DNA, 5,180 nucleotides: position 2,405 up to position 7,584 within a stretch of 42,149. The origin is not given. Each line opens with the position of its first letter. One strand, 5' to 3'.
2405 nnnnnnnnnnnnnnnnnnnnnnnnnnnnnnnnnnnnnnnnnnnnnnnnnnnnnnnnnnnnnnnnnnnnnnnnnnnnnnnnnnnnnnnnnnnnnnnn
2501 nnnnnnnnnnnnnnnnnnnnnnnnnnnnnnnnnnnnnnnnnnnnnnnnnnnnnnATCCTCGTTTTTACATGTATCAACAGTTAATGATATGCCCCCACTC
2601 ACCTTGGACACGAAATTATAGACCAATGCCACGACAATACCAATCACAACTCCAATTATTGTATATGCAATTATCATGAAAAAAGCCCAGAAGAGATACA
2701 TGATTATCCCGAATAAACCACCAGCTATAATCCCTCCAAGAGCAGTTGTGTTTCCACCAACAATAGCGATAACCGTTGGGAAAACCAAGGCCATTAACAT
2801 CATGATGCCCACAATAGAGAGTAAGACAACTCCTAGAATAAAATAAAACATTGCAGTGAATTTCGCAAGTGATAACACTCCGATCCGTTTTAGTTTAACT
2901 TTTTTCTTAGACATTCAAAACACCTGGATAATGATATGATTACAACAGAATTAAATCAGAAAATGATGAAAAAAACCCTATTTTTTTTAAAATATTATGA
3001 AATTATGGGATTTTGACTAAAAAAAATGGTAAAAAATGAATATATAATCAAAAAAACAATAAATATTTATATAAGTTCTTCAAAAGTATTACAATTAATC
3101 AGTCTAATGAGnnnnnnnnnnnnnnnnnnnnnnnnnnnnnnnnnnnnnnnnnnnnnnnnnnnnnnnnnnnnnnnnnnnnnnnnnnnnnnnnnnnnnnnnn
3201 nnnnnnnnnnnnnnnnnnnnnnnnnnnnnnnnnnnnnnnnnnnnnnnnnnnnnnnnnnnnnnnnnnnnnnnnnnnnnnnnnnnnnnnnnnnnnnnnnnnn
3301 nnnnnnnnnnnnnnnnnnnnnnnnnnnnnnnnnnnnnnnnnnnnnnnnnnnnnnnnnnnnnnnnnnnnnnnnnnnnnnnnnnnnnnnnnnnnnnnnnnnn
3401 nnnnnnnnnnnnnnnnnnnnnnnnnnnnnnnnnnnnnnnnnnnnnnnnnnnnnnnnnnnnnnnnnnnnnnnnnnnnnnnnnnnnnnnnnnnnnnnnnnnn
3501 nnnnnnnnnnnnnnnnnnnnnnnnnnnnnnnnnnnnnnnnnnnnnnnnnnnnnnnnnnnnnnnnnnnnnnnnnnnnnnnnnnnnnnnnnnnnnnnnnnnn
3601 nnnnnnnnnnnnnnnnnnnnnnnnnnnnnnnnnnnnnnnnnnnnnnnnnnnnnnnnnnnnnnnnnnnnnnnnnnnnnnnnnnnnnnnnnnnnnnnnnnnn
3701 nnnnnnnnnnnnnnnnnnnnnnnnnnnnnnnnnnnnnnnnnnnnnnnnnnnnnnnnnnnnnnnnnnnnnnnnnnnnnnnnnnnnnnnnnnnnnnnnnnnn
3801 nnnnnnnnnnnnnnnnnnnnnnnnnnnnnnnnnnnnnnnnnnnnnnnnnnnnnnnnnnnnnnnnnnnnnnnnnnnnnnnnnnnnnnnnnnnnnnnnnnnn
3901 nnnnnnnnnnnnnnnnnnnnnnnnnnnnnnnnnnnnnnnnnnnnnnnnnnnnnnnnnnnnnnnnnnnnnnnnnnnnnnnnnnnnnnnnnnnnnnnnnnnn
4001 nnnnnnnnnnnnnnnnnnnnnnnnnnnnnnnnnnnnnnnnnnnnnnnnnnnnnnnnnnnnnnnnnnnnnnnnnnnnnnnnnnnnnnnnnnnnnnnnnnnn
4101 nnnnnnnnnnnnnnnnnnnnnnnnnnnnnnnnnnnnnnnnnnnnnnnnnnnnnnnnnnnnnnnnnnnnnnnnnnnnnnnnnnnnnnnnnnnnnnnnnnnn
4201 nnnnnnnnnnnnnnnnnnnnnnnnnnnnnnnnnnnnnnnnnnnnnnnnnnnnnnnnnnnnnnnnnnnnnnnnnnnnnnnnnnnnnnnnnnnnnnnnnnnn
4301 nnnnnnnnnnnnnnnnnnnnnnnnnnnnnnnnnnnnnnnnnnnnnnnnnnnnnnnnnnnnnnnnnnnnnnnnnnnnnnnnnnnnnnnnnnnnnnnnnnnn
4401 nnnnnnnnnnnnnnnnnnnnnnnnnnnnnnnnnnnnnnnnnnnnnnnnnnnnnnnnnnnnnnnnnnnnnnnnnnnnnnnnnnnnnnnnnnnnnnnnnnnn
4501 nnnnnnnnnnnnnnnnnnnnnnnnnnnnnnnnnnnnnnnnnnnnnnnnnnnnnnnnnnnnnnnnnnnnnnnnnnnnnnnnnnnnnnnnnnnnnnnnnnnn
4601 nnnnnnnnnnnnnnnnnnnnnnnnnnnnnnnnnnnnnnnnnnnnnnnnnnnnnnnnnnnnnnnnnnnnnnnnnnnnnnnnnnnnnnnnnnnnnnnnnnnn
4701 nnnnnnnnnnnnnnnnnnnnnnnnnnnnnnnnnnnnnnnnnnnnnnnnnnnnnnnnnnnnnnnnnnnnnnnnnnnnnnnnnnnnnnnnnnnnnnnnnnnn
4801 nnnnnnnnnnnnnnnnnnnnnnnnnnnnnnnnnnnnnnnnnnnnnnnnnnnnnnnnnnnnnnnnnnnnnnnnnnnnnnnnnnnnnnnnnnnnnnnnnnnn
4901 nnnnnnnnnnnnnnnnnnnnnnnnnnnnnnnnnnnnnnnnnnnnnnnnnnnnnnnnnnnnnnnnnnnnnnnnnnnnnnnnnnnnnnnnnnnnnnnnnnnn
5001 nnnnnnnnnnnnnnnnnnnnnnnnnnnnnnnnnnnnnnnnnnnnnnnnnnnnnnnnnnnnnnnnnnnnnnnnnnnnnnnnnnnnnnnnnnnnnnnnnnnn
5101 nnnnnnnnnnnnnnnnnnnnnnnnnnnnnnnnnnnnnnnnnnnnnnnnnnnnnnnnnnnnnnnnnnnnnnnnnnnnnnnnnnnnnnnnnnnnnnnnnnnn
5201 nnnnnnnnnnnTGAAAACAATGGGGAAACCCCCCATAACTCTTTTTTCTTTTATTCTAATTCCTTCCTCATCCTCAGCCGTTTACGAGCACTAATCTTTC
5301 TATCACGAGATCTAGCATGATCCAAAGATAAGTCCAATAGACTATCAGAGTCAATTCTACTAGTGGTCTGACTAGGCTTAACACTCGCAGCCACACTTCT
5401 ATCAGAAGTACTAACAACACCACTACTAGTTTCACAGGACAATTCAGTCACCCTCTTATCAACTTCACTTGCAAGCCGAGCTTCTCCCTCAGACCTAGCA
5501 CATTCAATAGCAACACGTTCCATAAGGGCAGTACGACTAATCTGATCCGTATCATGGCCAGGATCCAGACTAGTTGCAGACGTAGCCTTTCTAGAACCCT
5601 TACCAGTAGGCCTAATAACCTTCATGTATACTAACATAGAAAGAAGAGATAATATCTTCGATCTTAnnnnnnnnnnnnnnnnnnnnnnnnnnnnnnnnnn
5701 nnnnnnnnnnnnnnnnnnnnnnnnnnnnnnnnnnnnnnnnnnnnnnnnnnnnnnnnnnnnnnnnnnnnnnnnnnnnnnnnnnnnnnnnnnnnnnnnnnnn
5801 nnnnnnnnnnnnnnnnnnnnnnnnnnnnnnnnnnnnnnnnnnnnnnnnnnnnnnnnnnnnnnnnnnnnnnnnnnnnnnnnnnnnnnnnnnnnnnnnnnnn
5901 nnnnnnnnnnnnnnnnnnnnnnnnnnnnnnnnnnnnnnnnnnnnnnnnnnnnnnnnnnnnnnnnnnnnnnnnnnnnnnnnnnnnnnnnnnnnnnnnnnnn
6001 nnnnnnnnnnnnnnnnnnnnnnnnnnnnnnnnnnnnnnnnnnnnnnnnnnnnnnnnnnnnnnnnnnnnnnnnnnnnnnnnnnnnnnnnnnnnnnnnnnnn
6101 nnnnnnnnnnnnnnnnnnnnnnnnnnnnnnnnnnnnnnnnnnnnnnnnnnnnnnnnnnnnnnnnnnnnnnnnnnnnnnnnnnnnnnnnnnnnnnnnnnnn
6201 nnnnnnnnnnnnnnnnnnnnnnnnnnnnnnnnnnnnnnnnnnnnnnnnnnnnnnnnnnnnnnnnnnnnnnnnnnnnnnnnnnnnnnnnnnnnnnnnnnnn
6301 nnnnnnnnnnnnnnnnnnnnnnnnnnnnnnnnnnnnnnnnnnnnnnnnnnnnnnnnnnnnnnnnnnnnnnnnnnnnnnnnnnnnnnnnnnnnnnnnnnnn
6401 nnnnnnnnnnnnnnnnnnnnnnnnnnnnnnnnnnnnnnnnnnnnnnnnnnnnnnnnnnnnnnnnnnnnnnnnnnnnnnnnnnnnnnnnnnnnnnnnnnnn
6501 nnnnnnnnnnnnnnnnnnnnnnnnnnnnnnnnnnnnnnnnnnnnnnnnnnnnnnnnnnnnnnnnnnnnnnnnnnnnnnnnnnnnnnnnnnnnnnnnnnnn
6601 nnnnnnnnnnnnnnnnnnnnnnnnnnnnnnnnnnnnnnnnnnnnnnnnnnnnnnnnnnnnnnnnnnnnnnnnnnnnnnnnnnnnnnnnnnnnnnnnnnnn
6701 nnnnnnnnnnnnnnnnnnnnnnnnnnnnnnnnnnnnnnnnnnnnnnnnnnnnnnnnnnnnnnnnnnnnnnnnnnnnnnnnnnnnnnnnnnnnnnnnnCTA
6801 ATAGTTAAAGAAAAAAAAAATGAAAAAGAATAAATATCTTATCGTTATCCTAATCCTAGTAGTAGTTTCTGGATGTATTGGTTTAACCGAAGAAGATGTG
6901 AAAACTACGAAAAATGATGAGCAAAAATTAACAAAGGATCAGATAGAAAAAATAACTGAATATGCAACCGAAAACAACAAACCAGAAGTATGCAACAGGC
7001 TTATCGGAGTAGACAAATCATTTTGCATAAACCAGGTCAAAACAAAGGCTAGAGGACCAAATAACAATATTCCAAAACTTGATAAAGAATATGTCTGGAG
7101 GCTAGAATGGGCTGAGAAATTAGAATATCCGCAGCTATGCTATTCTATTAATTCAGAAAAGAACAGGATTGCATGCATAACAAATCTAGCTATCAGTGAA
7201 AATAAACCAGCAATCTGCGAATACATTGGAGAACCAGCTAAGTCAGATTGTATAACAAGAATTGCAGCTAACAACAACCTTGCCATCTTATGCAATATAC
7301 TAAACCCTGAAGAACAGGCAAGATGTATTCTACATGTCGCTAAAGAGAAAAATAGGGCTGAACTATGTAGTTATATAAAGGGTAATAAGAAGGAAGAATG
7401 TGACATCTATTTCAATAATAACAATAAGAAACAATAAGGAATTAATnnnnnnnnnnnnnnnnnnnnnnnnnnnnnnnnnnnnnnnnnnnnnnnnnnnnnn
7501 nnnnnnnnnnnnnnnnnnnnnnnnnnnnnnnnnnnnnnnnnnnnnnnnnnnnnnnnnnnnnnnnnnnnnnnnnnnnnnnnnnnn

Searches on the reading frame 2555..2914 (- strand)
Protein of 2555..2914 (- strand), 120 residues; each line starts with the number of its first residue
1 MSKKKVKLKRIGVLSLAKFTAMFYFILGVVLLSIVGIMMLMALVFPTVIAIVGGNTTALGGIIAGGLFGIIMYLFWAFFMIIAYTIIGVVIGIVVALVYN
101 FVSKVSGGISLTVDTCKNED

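Call 8: search_protein_families(library=pfam, proteins=[window:2555-2914:-], max_evalue=0.001)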
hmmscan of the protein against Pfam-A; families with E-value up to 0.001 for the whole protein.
window:2555-2914:- (120 aa): 0 families

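Call 59: search_protein_families(library=pfam, proteins=[window:2555-2914:-], max_evalue=0.1)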
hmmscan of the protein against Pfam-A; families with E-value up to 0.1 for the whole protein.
window:2555-2914:- (120 aa): 1 family
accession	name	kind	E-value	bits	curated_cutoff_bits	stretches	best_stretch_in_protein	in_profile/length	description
PF12089.13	DUF3566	-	0.0032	18.3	22.2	1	3-113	3-116/118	Transmembrane domain of unknown function (DUF3566)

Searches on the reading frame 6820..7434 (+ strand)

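Call 8: search_protein_families(library=pfam, proteins=[window:6820-7434:+], max_evalue=0.001)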
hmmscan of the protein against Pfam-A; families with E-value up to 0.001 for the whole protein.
window:6820-7434:+ (205 aa): 0 families

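Call 28: search_protein_families(library=pfam, proteins=[window:6820-7434:+], max_evalue=0.1)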
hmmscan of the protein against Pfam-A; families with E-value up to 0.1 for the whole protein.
window:6820-7434:+ (205 aa): 1 family
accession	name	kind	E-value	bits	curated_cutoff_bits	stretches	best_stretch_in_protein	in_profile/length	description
PF08139.17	LPAM_1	-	0.025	15.4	20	1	4-19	2-17/18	Prokaryotic membrane lipoprotein lipid attachment site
